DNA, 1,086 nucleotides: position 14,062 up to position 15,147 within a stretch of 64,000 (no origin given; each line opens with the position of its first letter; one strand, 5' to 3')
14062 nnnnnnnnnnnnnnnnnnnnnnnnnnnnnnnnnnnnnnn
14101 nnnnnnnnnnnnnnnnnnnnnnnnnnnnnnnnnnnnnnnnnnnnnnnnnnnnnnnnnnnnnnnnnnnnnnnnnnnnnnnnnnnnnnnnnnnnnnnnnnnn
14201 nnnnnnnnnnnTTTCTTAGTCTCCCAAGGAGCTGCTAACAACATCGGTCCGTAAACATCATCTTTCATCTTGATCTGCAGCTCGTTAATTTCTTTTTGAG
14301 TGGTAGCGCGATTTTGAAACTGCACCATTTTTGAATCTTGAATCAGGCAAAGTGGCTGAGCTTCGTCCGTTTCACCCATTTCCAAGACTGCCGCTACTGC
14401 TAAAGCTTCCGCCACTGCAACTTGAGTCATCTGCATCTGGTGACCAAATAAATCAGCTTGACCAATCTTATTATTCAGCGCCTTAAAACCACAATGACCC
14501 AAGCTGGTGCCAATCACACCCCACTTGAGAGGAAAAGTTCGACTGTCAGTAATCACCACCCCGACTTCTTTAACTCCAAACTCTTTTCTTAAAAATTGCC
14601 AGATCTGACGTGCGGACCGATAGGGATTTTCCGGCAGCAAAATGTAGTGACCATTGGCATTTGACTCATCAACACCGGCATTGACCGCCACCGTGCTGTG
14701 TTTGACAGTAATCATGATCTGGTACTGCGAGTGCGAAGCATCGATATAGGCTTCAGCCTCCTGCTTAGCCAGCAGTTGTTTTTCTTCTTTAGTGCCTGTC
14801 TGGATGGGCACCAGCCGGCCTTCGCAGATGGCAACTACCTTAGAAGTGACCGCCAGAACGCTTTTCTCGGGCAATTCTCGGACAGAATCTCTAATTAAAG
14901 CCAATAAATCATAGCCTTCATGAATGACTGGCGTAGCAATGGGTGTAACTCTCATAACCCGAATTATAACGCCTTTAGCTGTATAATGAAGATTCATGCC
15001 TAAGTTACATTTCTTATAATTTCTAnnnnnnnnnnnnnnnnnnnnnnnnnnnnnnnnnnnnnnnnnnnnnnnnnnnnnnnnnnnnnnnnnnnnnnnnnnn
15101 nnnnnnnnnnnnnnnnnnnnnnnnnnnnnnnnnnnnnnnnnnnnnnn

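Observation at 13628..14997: Overlapping CofE-like gamma-glutamyl ligase and PduO-type adenosyltransferase gene pair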

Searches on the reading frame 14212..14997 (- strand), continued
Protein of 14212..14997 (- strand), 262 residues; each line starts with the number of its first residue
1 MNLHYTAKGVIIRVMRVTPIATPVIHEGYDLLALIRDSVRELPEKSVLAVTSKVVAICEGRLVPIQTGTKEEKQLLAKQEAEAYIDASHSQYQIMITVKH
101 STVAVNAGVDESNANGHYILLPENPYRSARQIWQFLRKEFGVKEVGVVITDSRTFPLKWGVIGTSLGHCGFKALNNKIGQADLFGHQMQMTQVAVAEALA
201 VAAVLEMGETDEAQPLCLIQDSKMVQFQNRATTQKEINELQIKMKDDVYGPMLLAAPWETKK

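Call 28: search_protein_families(library=pfam, proteins=[L010:10749-11798:-, L018:10760-11752:-, L011:10786-11277:+, L011:11219-12109:-, L014:10686-11228:+, L026:7129-7830:+, L026:7870-8775:+, L021:10674-11600:+, L028:2577-3287:+, L014:12827-13438:+], max_evalue=0.001)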
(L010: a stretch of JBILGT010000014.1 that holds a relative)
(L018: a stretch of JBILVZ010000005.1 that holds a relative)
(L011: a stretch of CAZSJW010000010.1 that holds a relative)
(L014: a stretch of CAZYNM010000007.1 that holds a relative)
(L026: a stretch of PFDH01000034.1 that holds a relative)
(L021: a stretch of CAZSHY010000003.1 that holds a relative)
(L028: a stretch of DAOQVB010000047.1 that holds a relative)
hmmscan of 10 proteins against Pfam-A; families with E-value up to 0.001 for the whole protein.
L010:10749-11798:- (350 aa): 2 families
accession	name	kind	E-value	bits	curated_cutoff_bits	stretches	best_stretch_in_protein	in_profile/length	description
PF13480.13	Acetyltransf_6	-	8e-24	84.9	22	1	191-334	1-142/143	Acetyltransferase (GNAT) domain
PF04339.18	FemAB_like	-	4.3e-06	26.5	27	1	182-282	172-269/369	Peptidogalycan biosysnthesis/recognition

L018:10760-11752:- (331 aa): 2 families
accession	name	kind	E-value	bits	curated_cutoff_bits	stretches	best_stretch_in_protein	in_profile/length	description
PF13480.13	Acetyltransf_6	-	1.5e-28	100.2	22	1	171-314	1-142/143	Acetyltransferase (GNAT) domain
PF04339.18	FemAB_like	-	5.6e-05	22.9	27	1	161-262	171-269/369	Peptidogalycan biosysnthesis/recognition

L011:10786-11277:+ (164 aa): 1 family
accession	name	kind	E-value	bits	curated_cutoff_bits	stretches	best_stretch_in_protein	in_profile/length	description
PF00293.34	NUDIX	-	1.8e-09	38.1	21.1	1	8-127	4-128/134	NUDIX domain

L011:11219-12109:- (297 aa): 0 families

L014:10686-11228:+ (181 aa): 0 families

L026:7129-7830:+ (234 aa): 1 family
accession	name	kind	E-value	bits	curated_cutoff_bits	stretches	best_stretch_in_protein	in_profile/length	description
PF02585.22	PIG-L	-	5.8e-28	98.4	28.2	1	4-137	1-128/129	GlcNAc-PI de-N-acetylase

L026:7870-8775:+ (302 aa): 0 families

L021:10674-11600:+ (309 aa): 1 family
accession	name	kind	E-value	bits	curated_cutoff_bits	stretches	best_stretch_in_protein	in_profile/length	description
PF05050.19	Methyltransf_21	-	6.9e-19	69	22.7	1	97-261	1-166/173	Methyltransferase FkbM domain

L028:2577-3287:+ (237 aa): 1 family
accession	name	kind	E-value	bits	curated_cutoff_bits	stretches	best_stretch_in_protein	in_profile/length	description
PF02585.22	PIG-L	-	1.4e-30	106.8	28.2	1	4-138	1-127/129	GlcNAc-PI de-N-acetylase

L014:12827-13438:+ (204 aa): 1 family
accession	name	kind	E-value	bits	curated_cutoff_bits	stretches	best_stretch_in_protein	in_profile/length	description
PF00300.27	His_Phos_1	-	1.3e-42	146.1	21.7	1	4-199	1-191/194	Histidine phosphatase superfamily (branch 1)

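Call 29: search_solved_structures(query=window:14212-14997:-, max_evalue=0.01, show_alignments=2)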
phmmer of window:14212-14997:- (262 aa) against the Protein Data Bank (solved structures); distinct sequences matched with E-value up to 0.01: 3.
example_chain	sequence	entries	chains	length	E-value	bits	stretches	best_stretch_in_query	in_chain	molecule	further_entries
7uld_A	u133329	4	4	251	1.3e-22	83.9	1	17-220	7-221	Coenzyme F420:L-glutamate ligase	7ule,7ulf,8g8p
2phn_A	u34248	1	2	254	1.4e-22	83.7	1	17-220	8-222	F420-0:gamma-glutamyl ligase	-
2g9i_A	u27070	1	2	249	1.5e-22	83.6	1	17-220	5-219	F420-0:gamma-glutamyl ligase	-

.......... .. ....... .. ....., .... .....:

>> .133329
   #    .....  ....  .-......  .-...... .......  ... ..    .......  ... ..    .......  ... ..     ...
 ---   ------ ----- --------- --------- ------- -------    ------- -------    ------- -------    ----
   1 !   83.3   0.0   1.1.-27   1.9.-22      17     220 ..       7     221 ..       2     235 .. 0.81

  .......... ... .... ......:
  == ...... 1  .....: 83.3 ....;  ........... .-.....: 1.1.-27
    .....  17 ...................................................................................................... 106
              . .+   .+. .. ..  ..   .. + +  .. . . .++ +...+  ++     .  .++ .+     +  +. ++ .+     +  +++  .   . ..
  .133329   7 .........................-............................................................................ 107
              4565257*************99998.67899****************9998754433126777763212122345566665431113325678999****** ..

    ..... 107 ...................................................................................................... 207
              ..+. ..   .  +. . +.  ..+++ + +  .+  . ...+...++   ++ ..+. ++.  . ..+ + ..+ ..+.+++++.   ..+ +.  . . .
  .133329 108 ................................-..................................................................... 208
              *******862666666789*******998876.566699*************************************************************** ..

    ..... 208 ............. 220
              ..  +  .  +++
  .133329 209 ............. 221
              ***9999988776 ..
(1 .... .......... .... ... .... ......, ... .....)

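Call 43: search_protein_families(library=ncbifam, proteins=[L069:3773-6391:-, L001:7544-8008:+, L011:10786-11277:+], max_evalue=0.001)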
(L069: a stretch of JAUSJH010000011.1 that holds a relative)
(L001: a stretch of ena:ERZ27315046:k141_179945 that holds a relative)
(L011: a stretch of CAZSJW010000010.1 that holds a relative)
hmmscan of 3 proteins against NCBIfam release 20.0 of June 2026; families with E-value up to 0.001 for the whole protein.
L069:3773-6391:- (873 aa): 21 families
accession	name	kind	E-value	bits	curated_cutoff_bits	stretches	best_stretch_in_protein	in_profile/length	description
NF005101.0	PRK06539.1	equivalog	0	1237.7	988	1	1-805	1-805/822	ribonucleoside-diphosphate reductase subunit alpha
NF005544.0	PRK07207.1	equivalog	2.2e-237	790.3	965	1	2-780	148-926/965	ribonucleoside-diphosphate reductase subunit alpha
NF009029.0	PRK12365.1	equivalog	1.9e-197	658.5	1350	1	3-782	236-1011/1046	ribonucleoside-diphosphate reductase subunit alpha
TIGR02506.1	NrdE_NrdA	equivalog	1.9e-195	650.9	341.05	1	151-765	1-616/616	ribonucleoside-diphosphate reductase subunit alpha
NF006279.0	PRK08447.1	equivalog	2.2e-147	492.7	1082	3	3-446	2-430/789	ribonucleoside-diphosphate reductase subunit alpha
NF006665.0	PRK09209.1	equivalog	3.4e-120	402.6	1057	2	3-657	10-669/761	ribonucleoside-diphosphate reductase subunit alpha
TIGR02504.1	NrdJ_Z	equivalog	4.1e-115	385.6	399.95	1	157-758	5-592/606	adenosylcobalamin-dependent ribonucleoside-diphosphate reductase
NF005483.0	PRK07088.1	equivalog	1.4e-107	360.7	1214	2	1-685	1-697/764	ribonucleoside-diphosphate reductase subunit alpha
NF009028.0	PRK12364.1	equivalog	5.1e-103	345.6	1377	3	53-446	143-537/842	ribonucleoside-diphosphate reductase subunit alpha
NF006417.0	PRK08665.1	equivalog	5.9e-101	338.9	961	1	155-758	18-559/759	vitamin B12-dependent ribonucleotide reductase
NF006577.0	PRK09102.1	equivalog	1.1e-93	314.5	620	3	139-366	15-231/604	ribonucleoside-diphosphate reductase subunit alpha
NF006578.0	PRK09103.1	equivalog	2.8e-91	306.7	813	1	2-649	4-642/761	class 1a ribonucleoside-diphosphate reductase subunit alpha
NF005010.0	PRK06406.1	subfamily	1.2e-79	268.5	1125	3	378-574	372-564/771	vitamin B12-dependent ribonucleotide reductase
TIGR04170.1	RNR_1b_NrdE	exception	2.6e-79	267.2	750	2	133-654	70-598/698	class 1b ribonucleoside-diphosphate reductase subunit alpha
TIGR02510.1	NrdE-prime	equivalog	2.1e-54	185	602.25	3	617-765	390-542/560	ribonucleoside-diphosphate reductase subunit alpha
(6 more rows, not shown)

L001:7544-8008:+ (155 aa): 21 families
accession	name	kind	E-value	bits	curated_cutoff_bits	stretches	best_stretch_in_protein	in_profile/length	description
NF006530.0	PRK08999.1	equivalog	2.9e-13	49.6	245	1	7-127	4-122/315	Nudix family hydrolase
TIGR00586.1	mutt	equivalog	2e-09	37.5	97.9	1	13-127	9-121/129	8-oxo-dGTP diphosphatase MutT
NF011963.0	PRK15434.1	subfamily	5.3e-09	36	146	1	11-92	19-107/159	GDP-mannose mannosyl hydrolase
TIGR02705.1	nudix_YtkD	equivalog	1.8e-08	34.1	154.4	1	8-90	22-100/156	RNA deprotection pyrophosphohydrolase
NF007834.0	PRK10546.1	equivalog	3.3e-08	33.4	156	1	12-132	6-125/135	pyrimidine (deoxy)nucleoside triphosphate diphosphatase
NF008044.0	PRK10776.1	equivalog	8.8e-08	32.1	148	1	14-127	9-120/130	8-oxo-dGTP diphosphatase MutT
NF001938.0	PRK00714.1-5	equivalog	2.9e-07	30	116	1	12-68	16-78/172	RNA pyrophosphohydrolase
NF001937.0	PRK00714.1-4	equivalog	5.3e-07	29.4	139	1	11-79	10-75/161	RNA pyrophosphohydrolase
NF001299.0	PRK00241.1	equivalog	9.8e-07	28.5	158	1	11-119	137-240/263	NAD(+) diphosphatase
NF008736.0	PRK11762.1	equivalog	1.2e-06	28.2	169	1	12-73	50-112/186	ADP compounds hydrolase NudE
NF003786.0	PRK05379.1-2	equivalog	1.6e-06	27.6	397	1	19-67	227-275/354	bifunctional nicotinamide-nucleotide adenylyltransferase/Nudix hydroxylase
NF041652.1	Nud_hyd_Dein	equivalog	1.9e-05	24.9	200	1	11-75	16-83/152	Nudix hydrolase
NF003791.0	PRK05379.2-3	equivalog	4e-05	23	409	1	19-66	211-258/340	bifunctional nicotinamide-nucleotide adenylyltransferase/Nudix hydroxylase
NF003787.0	PRK05379.1-4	equivalog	6.8e-05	22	449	1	18-77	216-275/346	bifunctional nicotinamide-nucleotide adenylyltransferase/Nudix hydroxylase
NF012016.0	PRK15472.1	equivalog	7.9e-05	22.4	95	1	32-70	28-68/141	nucleoside triphosphatase NudI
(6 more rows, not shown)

L011:10786-11277:+ (164 aa): 7 families
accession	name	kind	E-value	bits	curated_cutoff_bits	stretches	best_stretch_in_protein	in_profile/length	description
NF012016.0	PRK15472.1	equivalog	4.1e-06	26.6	95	1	7-86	3-87/141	nucleoside triphosphatase NudI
NF006530.0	PRK08999.1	equivalog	5.1e-06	25.8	245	1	10-69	9-67/315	Nudix family hydrolase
NF002995.0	PRK03759.1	equivalog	5.8e-06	26.1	127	1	4-129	32-161/185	isopentenyl-diphosphate Delta-isomerase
TIGR00586.1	mutt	equivalog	8.9e-06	25.7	97.9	1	12-78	9-75/129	8-oxo-dGTP diphosphatase MutT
NF011922.0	PRK15393.1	equivalog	2.6e-05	23.9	152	1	3-90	34-121/182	NUDIX hydrolase YfcD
NF007834.0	PRK10546.1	equivalog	5.7e-05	22.9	156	1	10-67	6-62/135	pyrimidine (deoxy)nucleoside triphosphate diphosphatase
NF008044.0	PRK10776.1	equivalog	5.9e-05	23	148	1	14-102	11-96/130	8-oxo-dGTP diphosphatase MutT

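Call 46: search_protein_families(library=pfam, proteins=[L058:10818-11384:+, L017:2409-2882:+, L035:8529-9410:-, L025:11345-11791:+, L044:9131-10027:-, L049:11406-12008:-, L039:9358-9930:-, L035:12154-12762:+, L067:8890-9990:+, L017:6337-7419:+], max_evalue=0.001)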
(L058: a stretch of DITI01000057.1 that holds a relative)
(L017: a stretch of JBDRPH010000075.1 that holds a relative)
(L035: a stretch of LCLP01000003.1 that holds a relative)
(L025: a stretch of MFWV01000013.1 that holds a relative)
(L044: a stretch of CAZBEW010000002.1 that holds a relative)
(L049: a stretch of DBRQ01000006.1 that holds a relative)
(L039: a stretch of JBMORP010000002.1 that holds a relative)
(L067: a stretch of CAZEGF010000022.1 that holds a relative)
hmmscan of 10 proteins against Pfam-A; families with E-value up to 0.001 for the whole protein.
L058:10818-11384:+ (189 aa): 2 families
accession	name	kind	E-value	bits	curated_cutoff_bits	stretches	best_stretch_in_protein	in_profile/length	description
PF01872.23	RibD_C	-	9e-18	65.2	24.1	1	15-174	1-189/197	RibD C-terminal domain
PF00186.24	DHFR_1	-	4.7e-17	62.6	25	1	17-175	2-144/159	Dihydrofolate reductase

L017:2409-2882:+ (158 aa): 0 families

L035:8529-9410:- (294 aa): 2 families
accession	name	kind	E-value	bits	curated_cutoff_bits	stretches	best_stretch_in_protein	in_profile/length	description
PF00383.29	dCMP_cyt_deam_1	-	5.2e-14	52.4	25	1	154-270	2-100/102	Cytidine and deoxycytidylate deaminase zinc-binding region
PF14437.12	MafB19-deam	-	8.6e-11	42.4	27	1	175-273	23-102/142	MafB19-like deaminase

L025:11345-11791:+ (149 aa): 2 families
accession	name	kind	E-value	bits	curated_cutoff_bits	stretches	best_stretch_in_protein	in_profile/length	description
PF00692.24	dUTPase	-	6.7e-24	84.5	22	1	18-148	2-129/129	dUTPase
PF22769.1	DCD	-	1e-07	32.6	27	1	37-122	68-150/153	dCTP deaminase-like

L044:9131-10027:- (299 aa): 1 family
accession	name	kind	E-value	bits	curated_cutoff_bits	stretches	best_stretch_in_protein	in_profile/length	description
PF00303.24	Thymidylat_synt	-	1.3e-66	224.9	24.3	1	16-293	2-261/266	Thymidylate synthase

L049:11406-12008:- (201 aa): 3 families
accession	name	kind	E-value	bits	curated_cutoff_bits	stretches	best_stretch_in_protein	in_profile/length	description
PF00753.33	Lactamase_B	-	3.9e-28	99.2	22.7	1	9-182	2-187/196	Metallo-beta-lactamase superfamily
PF12706.13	Lactamase_B_2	-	1.7e-06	28.2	27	1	47-130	29-109/200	Beta-lactamase superfamily domain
PF19583.5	ODP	-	5.8e-06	26.7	27.2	1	11-162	1-146/194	ODP family beta lactamase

L039:9358-9930:- (191 aa): 1 family
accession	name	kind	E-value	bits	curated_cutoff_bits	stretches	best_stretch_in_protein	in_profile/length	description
PF01467.32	CTP_transf_like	-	6.6e-20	72.1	21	1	34-140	2-104/133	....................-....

L035:12154-12762:+ (203 aa): 5 families
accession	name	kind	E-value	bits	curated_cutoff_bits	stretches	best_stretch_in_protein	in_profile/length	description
PF13662.12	Toprim_4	-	2.5e-23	82.5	25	1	83-161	3-76/85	Toprim domain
PF21176.3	RecR_HhH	-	3.8e-15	55.9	27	1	9-50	2-43/45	RecR, helix-hairpin-helix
PF01751.28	Toprim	-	4e-13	49.8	23.1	1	83-175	2-96/96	Toprim domain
PF21175.2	RecR_C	-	2.9e-12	46.2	22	1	178-201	1-24/24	RecR, C-terminal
PF02132.21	RecR_ZnF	-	3.3e-05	24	22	1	58-75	4-21/21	RecR, Cys4-zinc finger domain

L067:8890-9990:+ (367 aa): 1 family
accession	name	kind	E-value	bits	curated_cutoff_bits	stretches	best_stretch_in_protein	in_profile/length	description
PF08014.17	MATCAP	-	3.5e-24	85.9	27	1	53-332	9-302/365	Microtubule-associated tyrosine carboxypeptidase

L017:6337-7419:+ (361 aa): 0 families

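Call 65: search_protein_families(library=ncbifam, proteins=[L058:10818-11384:+, L044:9131-10027:-, L058:10037-10855:+, L025:9947-10759:+], max_evalue=0.00001)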
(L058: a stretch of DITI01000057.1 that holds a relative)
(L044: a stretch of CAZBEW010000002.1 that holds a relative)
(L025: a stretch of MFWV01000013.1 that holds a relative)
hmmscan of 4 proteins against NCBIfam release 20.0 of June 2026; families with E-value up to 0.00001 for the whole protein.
L058:10818-11384:+ (189 aa): 18 families
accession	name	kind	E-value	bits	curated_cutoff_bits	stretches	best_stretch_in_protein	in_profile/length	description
NF000332.1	trim_DfrDGK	exception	5.4e-12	45.9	300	1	16-150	1-120/161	DfrD/DfrG/DfrK family trimethoprim-resistant dihydrofolate reductase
TIGR00227.1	ribD_Cterm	domain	1.7e-10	40.8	150.15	1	79-151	96-176/216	riboflavin-specific deaminase C-terminal domain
NF000143.1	trim_DfrG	exception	2.7e-10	40.2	365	1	16-144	2-115/165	trimethoprim-resistant dihydrofolate reductase DfrG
NF041386.1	dihyfolred_HdrA_Halo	equivalog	1.3e-09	38.1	300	1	21-169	7-143/158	dihydrofolate reductase HdrA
NF008037.0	PRK10769.1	equivalog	1.6e-09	37.9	168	1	17-135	3-107/160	type 3 dihydrofolate reductase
NF000159.1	trim_DfrD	exception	2.2e-09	37.4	350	1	16-134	6-111/166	trimethoprim-resistant dihydrofolate reductase DfrD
NF000012.1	trim_DfrI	exception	8.3e-09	35.2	400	1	17-144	28-144/191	trimethoprim-resistant dihydrofolate reductase DfrI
NF000039.1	trim_DfrA18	exception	2.1e-07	30.8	375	1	19-133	9-124/184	trimethoprim-resistant dihydrofolate reductase DfrA18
TIGR00326.1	eubact_ribD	equivalog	2.1e-07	30.5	156.35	0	82-164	235-321/343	bifunctional diaminohydroxyphosphoribosylaminopyrimidine deaminase/5-amino-6-(5-phosphoribosylamino)uracil reductase RibD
NF000055.3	trim_DfrA12_A21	exception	2.3e-07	30.8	330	1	17-135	8-114/165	DfrA12/DfrA21 family trimethoprim-resistant dihydrofolate reductase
NF010664.0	PRK14059.1-2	equivalog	3.1e-07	30.3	226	1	105-161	173-229/257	pyrimidine reductase family protein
NF010665.0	PRK14059.1-4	equivalog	5.5e-07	29.1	274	1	108-167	180-239/260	pyrimidine reductase family protein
NF000006.2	trim_DfrA26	exception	6.7e-07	29.5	350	1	16-137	18-132/183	trimethoprim-resistant dihydrofolate reductase DfrA26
NF047324.1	trim_DfrA51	exception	2.2e-06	28.1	322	1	41-135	20-102/158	trimethoprim-resistant dihydrofolate reductase DfrA51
NF033868.0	trim_DfrA36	exception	2.7e-06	27.1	360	1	16-171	2-145/170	trimethoprim-resistant dihydrofolate reductase DfrA36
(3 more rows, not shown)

L044:9131-10027:- (299 aa): 8 families
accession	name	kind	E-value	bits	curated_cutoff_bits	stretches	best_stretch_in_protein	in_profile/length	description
NF002497.0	PRK01827.1-3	equivalog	6.2e-63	212.6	327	1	15-293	2-259/264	thymidylate synthase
TIGR03284.1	thym_sym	equivalog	1.3e-57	195.2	108.35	1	16-299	2-296/296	thymidylate synthase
NF002496.0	PRK01827.1-2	equivalog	7.6e-55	186.2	325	2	113-298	141-317/318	thymidylate synthase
NF002499.0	PRK01827.1-5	equivalog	8e-49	166.2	405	1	16-298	3-263/264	thymidylate synthase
NF002495.0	PRK01827.1-1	equivalog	1.6e-34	119.7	327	1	15-290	6-271/279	thymidylate synthase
NF002498.0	PRK01827.1-4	equivalog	1e-31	110.4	427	1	16-292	3-277/283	thymidylate synthase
NF010393.0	PRK13821.1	equivalog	2e-26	92.8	576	2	172-274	184-288/323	thymidylate synthase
TIGR03283.1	thy_syn_methano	equivalog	3.4e-09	36.5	174.55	1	134-246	92-197/201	thymidylate synthase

L058:10037-10855:+ (273 aa): 4 families
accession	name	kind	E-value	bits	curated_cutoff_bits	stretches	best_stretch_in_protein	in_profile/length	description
TIGR04132.1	intra_fol_E_lig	hypoth_equivalog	3.4e-64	216.5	350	1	1-266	1-241/241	putative folate metabolism gamma-glutamate ligase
TIGR01916.1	F420_cofE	equivalog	4.4e-26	91.8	180.65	1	27-244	21-235/244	coenzyme F420-0:L-glutamate ligase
NF009809.0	PRK13293.1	equivalog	4.2e-24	85.3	274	1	10-243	13-234/253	coenzyme F420-0:L-glutamate ligase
NF009810.0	PRK13294.1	equivalog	4e-17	62.2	304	1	17-244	30-234/449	coenzyme F420-0:L-glutamate ligase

L025:9947-10759:+ (271 aa): 4 families
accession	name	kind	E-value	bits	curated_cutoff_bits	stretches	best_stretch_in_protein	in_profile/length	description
TIGR04132.1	intra_fol_E_lig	hypoth_equivalog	6.6e-74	248.3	350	1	19-265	1-241/241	putative folate metabolism gamma-glutamate ligase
NF009809.0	PRK13293.1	equivalog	6e-27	94.6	274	1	18-234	2-227/253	coenzyme F420-0:L-glutamate ligase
TIGR01916.1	F420_cofE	equivalog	5.9e-26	91.4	180.65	1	20-230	2-225/244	coenzyme F420-0:L-glutamate ligase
NF009810.0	PRK13294.1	equivalog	5.2e-24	84.9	304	1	28-254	23-242/449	coenzyme F420-0:L-glutamate ligase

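Call 70: search_protein_families(library=pfam, proteins=[L067:10782-12389:+, L061:1926-3269:+, L058:9446-10030:+, L044:7736-8596:+, L067:6915-8510:-, L011:8815-9969:+, L006:3297-4808:+], max_evalue=0.001)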
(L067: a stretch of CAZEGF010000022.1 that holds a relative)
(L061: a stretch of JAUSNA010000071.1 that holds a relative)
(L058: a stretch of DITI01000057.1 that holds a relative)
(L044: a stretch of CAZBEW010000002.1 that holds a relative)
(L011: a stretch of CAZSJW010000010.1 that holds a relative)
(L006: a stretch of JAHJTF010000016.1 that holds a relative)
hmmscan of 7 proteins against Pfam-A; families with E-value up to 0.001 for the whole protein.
L067:10782-12389:+ (536 aa): 0 families

L061:1926-3269:+ (448 aa): 0 families

L058:9446-10030:+ (195 aa): 1 family
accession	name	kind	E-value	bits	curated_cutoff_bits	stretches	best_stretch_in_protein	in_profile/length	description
PF00300.27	His_Phos_1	-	3e-44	151.5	21.7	1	5-182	1-186/194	Histidine phosphatase superfamily (branch 1)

L044:7736-8596:+ (287 aa): 3 families
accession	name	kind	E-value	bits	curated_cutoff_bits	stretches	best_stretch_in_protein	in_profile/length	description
PF08282.18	Hydrolase_3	-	5e-35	121.9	20.9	1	13-277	1-255/255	haloacid dehalogenase-like hydrolase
PF05116.19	S6PP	-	2.5e-07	31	20.3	1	207-257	163-215/247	Sucrose-6F-phosphate phosphohydrolase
PF13419.12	HAD_2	-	0.00045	20.8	23.8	0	212-250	139-176/178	Haloacid dehalogenase-like hydrolase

L067:6915-8510:- (532 aa): 0 families

L011:8815-9969:+ (385 aa): 0 families

L006:3297-4808:+ (504 aa): 1 family
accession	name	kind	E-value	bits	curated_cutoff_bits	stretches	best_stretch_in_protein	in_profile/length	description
PF13231.12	PMT_2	-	1.8e-05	25.5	26.1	1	80-228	6-152/160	Dolichyl-phosphate-mannose-protein mannosyltransferase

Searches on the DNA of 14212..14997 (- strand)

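Call 72: search_rna_families(sources=[L006, L007, L008, L009, L012, L013, L015], threshold=gathering)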
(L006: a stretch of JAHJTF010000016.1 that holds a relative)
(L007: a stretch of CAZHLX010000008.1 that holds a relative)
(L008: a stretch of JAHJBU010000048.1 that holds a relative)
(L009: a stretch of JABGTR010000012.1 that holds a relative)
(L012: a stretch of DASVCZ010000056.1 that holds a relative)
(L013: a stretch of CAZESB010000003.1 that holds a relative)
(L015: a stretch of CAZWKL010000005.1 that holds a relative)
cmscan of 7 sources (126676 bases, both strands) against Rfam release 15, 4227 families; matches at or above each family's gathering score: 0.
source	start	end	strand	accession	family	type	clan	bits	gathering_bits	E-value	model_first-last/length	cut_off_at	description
